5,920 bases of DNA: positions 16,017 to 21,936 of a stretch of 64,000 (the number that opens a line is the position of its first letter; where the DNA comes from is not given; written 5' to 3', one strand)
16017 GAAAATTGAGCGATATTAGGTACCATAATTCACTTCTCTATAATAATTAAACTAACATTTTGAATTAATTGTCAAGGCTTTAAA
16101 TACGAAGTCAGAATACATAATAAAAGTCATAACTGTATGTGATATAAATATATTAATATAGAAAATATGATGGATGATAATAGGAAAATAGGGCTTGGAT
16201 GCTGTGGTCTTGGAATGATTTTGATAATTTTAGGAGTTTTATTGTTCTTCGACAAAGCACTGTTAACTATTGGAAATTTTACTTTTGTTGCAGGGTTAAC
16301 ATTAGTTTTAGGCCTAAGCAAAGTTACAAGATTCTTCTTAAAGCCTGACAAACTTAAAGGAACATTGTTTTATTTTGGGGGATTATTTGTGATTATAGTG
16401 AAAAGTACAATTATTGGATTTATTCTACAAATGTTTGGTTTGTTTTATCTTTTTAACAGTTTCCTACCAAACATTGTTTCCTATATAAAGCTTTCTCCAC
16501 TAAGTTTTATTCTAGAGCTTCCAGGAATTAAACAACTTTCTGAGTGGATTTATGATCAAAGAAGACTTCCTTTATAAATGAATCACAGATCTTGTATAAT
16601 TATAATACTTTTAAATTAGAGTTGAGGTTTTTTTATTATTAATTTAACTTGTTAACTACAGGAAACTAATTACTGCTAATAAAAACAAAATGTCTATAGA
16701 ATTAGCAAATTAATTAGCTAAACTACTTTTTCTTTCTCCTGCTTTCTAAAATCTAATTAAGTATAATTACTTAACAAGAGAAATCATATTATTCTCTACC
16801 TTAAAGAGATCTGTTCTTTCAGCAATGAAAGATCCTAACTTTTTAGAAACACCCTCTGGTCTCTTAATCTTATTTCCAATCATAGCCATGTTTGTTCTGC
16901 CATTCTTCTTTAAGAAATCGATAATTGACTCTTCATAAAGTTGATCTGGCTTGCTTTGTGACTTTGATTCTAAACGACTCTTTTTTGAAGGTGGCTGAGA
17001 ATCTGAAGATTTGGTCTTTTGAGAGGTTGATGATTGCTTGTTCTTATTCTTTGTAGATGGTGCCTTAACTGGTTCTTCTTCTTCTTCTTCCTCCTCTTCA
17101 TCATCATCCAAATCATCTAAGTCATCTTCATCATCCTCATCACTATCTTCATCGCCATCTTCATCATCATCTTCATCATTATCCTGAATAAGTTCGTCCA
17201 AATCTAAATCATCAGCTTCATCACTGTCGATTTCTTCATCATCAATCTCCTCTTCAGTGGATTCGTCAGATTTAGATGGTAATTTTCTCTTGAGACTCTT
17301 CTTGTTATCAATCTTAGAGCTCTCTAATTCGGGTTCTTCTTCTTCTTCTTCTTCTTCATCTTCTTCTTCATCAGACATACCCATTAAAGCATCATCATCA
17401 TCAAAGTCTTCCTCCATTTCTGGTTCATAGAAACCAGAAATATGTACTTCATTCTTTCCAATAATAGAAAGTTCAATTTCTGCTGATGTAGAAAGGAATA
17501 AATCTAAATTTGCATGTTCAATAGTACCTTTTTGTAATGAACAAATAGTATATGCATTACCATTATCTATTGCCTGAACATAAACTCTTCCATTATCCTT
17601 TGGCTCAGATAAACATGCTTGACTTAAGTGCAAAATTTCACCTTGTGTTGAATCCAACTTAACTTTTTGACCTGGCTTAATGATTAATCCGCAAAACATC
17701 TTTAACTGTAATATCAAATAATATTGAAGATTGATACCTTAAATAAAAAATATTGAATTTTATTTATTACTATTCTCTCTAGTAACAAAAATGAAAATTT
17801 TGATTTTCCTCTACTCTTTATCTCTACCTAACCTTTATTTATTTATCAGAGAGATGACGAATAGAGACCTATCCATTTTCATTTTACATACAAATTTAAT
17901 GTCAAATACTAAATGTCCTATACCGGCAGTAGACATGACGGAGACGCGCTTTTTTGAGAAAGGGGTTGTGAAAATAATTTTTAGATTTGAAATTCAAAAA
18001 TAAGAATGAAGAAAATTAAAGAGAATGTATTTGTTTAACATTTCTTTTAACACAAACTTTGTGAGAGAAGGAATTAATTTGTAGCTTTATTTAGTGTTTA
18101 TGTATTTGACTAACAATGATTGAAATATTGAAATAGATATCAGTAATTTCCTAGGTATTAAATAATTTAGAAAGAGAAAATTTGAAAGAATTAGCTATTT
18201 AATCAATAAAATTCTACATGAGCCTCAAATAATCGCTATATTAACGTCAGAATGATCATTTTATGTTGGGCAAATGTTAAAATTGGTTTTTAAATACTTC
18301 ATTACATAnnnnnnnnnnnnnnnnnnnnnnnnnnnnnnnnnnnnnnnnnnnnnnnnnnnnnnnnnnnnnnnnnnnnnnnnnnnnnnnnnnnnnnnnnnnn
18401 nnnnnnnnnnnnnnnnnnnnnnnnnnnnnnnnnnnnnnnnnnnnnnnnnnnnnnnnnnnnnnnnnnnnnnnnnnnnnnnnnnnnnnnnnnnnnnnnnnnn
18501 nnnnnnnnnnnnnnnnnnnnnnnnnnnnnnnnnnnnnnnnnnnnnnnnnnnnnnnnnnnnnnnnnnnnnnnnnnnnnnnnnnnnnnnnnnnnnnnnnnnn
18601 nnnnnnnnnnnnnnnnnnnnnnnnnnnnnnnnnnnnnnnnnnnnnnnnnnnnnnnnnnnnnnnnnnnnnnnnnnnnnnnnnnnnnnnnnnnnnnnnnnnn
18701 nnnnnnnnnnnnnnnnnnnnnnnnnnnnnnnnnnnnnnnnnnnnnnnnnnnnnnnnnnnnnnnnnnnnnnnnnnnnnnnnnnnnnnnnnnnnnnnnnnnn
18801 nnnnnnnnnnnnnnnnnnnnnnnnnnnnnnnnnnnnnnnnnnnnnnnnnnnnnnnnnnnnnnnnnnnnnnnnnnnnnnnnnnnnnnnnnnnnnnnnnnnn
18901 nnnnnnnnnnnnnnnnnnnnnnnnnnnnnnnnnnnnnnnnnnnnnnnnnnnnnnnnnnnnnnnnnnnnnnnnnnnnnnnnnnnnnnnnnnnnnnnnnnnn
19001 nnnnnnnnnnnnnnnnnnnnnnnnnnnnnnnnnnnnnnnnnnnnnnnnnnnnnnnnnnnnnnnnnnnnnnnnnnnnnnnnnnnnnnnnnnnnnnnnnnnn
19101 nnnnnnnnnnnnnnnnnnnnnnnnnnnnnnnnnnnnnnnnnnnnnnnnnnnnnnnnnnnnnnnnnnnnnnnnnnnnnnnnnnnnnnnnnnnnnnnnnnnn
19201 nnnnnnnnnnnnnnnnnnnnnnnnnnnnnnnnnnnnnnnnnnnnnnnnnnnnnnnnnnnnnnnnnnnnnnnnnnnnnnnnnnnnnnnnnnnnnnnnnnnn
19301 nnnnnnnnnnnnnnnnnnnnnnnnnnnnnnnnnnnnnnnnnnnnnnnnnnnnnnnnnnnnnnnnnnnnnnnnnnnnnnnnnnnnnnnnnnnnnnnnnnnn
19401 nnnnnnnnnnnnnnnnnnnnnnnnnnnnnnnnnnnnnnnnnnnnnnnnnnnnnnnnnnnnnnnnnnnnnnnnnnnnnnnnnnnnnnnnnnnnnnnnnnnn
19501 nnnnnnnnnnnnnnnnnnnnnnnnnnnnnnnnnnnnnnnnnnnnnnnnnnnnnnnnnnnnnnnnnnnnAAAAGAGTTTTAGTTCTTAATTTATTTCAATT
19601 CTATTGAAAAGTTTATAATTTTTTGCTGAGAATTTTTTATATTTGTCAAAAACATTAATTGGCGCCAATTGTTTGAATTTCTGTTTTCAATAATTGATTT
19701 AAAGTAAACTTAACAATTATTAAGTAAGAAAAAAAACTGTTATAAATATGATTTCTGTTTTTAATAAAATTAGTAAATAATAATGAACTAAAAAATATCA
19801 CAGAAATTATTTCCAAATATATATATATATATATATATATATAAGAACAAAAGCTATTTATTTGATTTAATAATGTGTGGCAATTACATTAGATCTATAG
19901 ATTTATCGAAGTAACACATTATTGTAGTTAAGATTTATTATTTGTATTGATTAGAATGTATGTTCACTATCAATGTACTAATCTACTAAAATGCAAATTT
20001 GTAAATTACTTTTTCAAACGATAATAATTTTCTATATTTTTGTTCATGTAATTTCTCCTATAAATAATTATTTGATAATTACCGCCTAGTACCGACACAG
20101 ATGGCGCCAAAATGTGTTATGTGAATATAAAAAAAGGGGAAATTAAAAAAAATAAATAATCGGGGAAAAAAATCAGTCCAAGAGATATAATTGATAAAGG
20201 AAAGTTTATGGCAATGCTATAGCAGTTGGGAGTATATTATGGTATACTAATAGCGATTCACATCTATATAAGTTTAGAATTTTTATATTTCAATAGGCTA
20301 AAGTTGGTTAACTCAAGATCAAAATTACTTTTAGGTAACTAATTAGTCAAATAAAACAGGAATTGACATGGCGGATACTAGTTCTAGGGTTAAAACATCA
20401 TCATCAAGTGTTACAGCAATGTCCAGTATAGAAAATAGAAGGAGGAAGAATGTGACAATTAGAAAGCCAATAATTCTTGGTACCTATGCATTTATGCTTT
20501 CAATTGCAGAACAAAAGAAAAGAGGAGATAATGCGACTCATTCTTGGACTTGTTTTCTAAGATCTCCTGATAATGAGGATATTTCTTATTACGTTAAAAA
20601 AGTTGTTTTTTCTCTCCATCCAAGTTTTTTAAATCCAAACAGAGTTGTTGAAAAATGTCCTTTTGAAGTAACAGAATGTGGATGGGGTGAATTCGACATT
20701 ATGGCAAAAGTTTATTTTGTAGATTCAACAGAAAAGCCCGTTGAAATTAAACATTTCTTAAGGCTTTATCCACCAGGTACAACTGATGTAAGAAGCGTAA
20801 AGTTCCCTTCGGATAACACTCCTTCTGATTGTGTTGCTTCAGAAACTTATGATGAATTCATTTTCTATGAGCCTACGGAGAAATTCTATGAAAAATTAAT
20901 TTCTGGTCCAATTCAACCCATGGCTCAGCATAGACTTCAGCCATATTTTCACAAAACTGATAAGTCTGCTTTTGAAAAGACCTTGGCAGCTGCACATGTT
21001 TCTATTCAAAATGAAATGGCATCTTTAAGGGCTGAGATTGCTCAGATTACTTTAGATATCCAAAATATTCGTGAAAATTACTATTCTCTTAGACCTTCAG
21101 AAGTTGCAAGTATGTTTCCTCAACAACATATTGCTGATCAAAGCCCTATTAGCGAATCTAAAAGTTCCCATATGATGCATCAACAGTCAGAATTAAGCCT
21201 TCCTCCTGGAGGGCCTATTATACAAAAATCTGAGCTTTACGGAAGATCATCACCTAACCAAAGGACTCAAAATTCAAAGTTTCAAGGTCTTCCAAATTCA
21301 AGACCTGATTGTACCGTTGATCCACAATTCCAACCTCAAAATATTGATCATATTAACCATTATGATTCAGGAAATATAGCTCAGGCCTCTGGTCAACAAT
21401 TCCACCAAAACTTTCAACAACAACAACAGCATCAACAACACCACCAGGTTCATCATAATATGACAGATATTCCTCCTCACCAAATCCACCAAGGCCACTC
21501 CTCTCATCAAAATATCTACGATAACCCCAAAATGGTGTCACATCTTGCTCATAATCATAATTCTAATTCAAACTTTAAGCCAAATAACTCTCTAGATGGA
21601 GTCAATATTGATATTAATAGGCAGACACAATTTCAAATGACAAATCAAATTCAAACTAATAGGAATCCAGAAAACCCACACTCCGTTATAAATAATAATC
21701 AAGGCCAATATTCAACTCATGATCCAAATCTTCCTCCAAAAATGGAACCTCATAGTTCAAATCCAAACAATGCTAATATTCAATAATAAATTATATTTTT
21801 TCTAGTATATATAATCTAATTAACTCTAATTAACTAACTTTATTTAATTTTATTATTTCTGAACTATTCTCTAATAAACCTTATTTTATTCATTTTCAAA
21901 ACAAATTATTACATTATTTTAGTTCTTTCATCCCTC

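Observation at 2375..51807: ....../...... E2F-like boxes, frequently palindromic or in inverted pairs, upstream of nearly every gene in the housekeeping block and absent from the secreted array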

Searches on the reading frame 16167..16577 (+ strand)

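Call 8: search_protein_families(library=pfam, proteins=[window:16167-16577:+])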
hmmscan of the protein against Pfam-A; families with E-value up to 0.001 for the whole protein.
window:16167-16577:+ (136 aa): 1 family
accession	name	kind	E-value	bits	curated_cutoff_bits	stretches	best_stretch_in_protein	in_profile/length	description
PF04178.18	Got1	-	5.9e-12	46.6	24.6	1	10-111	5-110/110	Got1/Sft2-like family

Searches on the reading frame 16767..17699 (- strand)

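Call 8: search_protein_families(library=pfam, proteins=[window:16767-17699:-])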
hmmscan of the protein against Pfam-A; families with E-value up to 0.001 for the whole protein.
window:16767-17699:- (310 aa): 1 family
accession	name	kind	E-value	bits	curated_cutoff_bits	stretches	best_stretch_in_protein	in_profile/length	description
PF17800.7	NPL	-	3.1e-21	76.4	23.4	1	2-91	1-93/94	Nucleoplasmin-like domain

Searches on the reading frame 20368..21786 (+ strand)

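Call 9: search_protein_families(library=pfam, proteins=[window:20368-21786:+])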
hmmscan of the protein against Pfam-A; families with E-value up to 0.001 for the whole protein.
window:20368-21786:+ (472 aa): 2 families
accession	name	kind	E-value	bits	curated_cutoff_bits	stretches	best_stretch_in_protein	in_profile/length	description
PF03366.22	YEATS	-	4.3e-30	103.9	22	1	56-134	2-79/80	YEATS family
PF20305.4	pYEATS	-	7.1e-11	42.3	26.9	1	60-126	3-69/73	prokaryotic YEATS domain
